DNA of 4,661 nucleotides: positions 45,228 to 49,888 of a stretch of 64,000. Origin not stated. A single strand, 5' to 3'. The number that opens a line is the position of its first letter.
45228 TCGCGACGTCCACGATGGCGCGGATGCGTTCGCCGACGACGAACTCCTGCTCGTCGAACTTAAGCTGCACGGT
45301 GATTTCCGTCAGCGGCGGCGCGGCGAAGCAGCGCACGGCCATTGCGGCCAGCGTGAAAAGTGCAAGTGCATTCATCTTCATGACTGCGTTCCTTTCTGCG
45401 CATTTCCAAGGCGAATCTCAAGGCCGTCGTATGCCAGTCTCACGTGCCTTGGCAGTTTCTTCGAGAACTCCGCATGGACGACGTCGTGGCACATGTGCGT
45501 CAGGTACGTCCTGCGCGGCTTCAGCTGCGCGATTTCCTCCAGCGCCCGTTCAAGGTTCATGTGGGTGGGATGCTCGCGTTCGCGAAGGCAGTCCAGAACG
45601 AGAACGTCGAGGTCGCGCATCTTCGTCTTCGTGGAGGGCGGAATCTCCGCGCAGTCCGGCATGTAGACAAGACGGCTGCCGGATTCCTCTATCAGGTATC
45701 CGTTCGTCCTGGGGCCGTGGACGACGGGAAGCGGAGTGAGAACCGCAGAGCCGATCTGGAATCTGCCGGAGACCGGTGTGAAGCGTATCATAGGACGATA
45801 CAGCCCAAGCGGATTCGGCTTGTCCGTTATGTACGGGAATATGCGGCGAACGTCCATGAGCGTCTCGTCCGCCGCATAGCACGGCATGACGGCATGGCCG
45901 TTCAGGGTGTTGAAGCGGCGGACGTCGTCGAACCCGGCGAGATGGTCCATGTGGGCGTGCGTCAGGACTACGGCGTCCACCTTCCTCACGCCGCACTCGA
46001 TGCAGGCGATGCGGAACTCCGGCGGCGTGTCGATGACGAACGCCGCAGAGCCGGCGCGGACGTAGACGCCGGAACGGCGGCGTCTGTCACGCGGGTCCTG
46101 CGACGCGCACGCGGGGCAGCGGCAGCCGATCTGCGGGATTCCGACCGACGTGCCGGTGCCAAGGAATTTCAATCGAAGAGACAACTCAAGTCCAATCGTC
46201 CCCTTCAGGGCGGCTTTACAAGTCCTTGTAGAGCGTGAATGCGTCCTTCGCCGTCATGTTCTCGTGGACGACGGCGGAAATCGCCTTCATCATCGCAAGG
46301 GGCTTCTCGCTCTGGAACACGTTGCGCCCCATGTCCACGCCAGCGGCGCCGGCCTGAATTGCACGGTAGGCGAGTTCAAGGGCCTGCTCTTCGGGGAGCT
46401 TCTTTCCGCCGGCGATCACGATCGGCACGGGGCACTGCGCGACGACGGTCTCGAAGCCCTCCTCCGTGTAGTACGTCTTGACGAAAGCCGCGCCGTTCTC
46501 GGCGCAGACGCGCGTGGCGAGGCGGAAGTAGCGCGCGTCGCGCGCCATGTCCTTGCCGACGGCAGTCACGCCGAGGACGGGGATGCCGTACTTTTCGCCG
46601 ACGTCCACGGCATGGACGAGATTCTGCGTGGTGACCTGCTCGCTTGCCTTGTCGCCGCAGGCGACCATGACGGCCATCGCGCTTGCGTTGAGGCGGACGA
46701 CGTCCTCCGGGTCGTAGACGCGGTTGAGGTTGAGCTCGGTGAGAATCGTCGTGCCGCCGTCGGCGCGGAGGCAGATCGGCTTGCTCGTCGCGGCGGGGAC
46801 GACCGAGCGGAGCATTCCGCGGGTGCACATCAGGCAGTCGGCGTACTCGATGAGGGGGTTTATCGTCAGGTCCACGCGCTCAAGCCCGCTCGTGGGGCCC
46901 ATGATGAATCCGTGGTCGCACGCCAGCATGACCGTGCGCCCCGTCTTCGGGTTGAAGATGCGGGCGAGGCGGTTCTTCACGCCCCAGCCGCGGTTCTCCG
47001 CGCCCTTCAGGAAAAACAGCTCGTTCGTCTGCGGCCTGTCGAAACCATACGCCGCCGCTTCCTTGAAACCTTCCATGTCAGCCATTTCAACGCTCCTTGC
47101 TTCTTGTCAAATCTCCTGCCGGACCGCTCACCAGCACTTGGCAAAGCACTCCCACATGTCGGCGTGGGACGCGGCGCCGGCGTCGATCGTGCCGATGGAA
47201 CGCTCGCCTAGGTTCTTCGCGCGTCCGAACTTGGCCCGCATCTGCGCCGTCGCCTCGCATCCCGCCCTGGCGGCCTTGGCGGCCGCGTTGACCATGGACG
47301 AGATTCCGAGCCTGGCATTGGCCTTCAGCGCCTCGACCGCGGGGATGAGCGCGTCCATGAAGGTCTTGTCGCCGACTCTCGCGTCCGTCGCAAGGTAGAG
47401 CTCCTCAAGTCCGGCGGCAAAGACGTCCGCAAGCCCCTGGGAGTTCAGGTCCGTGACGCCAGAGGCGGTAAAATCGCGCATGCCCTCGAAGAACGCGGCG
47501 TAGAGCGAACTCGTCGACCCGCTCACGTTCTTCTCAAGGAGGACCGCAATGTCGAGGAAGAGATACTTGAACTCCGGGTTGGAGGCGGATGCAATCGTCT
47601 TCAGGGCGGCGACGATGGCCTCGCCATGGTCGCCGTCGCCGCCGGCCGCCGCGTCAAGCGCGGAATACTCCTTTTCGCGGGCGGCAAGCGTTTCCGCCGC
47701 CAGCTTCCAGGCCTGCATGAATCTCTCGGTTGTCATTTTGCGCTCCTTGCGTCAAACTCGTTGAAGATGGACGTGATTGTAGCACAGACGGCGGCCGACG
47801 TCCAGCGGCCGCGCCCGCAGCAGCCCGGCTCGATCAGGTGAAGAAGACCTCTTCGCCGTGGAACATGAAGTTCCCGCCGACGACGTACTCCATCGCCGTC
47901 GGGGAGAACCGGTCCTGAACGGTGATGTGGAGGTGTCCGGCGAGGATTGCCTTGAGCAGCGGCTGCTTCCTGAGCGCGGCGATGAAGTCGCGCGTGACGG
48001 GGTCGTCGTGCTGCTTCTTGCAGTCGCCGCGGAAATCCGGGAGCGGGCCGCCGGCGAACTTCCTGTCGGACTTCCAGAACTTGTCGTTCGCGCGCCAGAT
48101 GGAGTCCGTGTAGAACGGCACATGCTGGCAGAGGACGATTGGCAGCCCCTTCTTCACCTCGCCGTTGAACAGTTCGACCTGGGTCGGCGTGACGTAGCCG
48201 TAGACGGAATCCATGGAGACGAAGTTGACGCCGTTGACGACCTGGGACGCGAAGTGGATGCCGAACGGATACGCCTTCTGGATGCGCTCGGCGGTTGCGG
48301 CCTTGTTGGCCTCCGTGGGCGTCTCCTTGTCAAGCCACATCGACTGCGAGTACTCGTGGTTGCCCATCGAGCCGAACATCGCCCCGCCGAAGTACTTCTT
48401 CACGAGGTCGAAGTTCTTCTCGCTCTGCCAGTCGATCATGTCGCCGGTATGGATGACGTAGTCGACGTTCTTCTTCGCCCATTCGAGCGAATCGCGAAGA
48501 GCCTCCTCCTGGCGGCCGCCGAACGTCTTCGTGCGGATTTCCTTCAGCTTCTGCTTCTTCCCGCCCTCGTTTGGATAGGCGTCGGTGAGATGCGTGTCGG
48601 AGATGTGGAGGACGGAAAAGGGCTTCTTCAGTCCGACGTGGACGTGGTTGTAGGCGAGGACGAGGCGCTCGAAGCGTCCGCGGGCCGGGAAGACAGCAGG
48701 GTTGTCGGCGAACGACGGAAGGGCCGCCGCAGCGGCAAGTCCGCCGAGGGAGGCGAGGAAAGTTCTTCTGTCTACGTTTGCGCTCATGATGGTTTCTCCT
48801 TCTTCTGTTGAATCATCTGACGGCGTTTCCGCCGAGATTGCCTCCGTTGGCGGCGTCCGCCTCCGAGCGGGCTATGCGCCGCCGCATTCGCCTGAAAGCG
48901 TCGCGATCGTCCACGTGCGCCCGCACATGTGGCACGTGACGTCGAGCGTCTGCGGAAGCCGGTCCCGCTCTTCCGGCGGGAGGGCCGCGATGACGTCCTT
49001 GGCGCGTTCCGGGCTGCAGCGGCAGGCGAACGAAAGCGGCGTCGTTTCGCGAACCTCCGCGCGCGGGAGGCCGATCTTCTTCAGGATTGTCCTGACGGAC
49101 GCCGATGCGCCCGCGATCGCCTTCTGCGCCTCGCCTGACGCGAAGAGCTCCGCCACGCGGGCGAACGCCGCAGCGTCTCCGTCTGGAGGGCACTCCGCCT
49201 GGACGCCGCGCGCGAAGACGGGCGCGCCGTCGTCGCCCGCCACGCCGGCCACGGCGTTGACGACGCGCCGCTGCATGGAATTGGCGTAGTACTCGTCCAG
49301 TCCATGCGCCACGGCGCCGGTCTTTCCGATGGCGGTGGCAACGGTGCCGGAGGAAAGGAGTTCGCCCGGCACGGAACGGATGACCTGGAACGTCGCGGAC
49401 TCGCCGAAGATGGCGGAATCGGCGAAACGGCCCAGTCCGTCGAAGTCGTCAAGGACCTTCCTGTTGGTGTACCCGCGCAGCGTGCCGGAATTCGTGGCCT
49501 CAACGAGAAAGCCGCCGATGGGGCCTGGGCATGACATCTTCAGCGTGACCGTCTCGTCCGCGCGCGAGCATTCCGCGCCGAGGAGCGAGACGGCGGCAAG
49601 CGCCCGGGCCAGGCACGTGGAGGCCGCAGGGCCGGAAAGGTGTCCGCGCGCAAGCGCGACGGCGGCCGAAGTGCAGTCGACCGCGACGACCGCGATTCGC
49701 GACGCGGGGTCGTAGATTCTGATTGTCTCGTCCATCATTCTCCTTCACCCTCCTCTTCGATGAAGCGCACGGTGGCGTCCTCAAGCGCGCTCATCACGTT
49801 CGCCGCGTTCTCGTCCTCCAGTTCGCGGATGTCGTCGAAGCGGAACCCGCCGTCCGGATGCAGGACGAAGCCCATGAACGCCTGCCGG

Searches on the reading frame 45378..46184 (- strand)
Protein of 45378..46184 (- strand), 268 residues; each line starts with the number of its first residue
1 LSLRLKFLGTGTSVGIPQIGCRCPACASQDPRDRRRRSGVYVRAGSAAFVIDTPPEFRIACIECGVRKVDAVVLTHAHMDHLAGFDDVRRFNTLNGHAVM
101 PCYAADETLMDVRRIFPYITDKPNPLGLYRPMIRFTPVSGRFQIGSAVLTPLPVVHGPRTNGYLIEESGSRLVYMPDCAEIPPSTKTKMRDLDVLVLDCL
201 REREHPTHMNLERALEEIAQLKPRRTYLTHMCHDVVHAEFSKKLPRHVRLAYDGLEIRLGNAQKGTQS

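Call 73: search_protein_families(library=pfam, proteins=[window:45378-46184:-], max_evalue=0.0001)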
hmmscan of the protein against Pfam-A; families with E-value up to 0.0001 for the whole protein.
window:45378-46184:- (268 aa): 3 families
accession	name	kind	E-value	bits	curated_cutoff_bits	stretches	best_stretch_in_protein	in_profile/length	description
PF12706.13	Lactamase_B_2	-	1.6e-35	123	27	1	65-231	27-200/200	Beta-lactamase superfamily domain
PF00753.33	Lactamase_B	-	1.1e-09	39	22.7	1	40-230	9-196/196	Metallo-beta-lactamase superfamily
PF13483.12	Lactamase_B_3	-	1.6e-07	31.9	24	1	67-225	35-155/160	Beta-lactamase superfamily domain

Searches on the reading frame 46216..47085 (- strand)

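Call 73: search_protein_families(library=pfam, proteins=[window:46216-47085:-], max_evalue=0.0001)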
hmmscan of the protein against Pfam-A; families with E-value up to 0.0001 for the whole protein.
window:46216-47085:- (289 aa): 1 family
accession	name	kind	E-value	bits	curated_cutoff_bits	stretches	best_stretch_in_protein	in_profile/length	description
PF01791.15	DeoC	-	2.7e-18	66.9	23.8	1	51-259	1-229/229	DeoC/LacD family aldolase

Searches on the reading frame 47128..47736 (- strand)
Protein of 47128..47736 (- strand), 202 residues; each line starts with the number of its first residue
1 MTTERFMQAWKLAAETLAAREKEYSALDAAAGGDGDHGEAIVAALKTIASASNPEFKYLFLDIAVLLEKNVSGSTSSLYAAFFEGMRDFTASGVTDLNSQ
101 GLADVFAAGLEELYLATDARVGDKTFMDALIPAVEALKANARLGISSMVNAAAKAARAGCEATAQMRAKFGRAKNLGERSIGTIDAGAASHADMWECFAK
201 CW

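Call 73: search_protein_families(library=pfam, proteins=[window:47128-47736:-], max_evalue=0.0001)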
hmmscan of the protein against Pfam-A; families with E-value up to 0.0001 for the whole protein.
window:47128-47736:- (202 aa): 1 family
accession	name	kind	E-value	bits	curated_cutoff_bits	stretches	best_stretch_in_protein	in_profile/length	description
PF02734.22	Dak2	-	1.7e-32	113.1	27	1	33-197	3-171/174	DAK2 domain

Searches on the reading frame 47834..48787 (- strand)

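Call 73: search_protein_families(library=pfam, proteins=[window:47834-48787:-], max_evalue=0.0001)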
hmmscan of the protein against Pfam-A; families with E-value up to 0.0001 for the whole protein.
window:47834-48787:- (317 aa): 1 family
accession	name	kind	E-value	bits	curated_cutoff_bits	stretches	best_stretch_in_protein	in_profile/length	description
PF00149.33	Metallophos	-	1.1e-13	52.5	21.5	1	58-288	2-190/191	Calcineurin-like phosphoesterase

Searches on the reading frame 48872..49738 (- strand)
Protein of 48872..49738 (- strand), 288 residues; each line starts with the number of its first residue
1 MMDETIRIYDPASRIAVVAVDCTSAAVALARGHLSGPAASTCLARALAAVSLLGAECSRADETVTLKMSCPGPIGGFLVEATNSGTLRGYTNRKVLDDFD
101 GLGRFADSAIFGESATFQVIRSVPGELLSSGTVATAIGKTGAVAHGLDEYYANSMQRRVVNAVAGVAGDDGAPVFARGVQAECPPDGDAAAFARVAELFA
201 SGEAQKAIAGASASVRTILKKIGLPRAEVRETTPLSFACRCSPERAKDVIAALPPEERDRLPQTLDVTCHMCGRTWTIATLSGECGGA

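Call 73: search_protein_families(library=pfam, proteins=[window:48872-49738:-], max_evalue=0.0001)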
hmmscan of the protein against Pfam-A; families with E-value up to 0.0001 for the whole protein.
window:48872-49738:- (288 aa): 1 family
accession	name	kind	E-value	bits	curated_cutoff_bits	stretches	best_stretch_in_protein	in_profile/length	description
PF01430.24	HSP33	-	6.5e-31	108.2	21.4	1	3-277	1-271/273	Hsp33 protein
